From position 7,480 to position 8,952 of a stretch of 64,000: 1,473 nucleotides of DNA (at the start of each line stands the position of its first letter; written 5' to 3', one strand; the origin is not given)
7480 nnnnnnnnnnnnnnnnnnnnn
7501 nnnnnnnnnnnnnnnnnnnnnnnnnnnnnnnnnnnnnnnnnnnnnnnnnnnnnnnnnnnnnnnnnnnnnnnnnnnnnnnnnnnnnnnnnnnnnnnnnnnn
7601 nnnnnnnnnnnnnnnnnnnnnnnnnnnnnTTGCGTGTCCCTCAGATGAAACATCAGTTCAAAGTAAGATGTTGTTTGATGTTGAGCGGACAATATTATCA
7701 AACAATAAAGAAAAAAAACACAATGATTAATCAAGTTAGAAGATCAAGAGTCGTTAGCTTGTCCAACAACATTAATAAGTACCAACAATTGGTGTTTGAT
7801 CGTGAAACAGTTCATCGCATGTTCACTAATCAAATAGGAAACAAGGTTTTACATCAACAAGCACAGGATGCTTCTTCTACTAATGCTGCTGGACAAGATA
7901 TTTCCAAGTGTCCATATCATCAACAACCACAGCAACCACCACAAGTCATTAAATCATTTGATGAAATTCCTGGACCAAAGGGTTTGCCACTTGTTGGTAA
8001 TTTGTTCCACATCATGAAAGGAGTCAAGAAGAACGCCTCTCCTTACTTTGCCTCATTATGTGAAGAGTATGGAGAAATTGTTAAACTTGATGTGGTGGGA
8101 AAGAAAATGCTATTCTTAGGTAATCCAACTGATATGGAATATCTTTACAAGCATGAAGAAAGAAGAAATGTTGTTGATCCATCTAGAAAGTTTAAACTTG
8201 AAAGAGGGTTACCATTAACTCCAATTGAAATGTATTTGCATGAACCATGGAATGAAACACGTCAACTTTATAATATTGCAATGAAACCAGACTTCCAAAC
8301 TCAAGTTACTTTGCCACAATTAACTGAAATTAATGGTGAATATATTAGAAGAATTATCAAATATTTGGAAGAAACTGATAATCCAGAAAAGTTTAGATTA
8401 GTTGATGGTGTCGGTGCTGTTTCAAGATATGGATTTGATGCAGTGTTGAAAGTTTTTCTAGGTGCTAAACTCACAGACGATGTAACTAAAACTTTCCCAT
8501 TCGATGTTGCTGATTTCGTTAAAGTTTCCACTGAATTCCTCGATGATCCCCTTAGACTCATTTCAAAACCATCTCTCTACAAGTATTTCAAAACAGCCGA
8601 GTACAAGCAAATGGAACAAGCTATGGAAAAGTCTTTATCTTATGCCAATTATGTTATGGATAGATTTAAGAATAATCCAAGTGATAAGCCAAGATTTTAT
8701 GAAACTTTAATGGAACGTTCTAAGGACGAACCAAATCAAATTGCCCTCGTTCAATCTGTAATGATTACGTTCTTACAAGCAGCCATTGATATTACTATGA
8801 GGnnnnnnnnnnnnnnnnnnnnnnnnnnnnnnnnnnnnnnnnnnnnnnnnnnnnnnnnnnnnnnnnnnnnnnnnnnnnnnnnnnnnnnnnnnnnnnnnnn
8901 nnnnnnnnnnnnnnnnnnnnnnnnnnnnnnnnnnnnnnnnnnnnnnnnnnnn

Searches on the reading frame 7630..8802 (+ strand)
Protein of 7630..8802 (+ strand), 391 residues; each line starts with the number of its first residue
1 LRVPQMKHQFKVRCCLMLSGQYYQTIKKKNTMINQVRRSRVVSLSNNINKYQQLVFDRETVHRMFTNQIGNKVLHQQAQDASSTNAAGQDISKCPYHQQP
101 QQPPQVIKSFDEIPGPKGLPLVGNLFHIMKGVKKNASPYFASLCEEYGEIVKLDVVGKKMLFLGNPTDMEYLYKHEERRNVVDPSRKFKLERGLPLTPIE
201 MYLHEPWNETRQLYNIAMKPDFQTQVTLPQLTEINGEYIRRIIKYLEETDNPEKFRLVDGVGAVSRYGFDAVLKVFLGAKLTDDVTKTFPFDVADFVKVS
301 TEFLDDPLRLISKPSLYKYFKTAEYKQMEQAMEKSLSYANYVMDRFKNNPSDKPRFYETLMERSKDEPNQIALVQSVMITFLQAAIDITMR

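Call 56: search_protein_families(library=pfam, proteins=[window:7630-8802:+], max_evalue=0.0001)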
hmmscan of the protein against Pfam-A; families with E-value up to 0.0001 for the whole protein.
window:7630-8802:+ (391 aa): 1 family
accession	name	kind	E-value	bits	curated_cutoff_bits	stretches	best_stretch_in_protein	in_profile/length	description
PF00067.27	p450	-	6.6e-15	55.3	22.8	1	114-377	2-267/462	Cytochrome P450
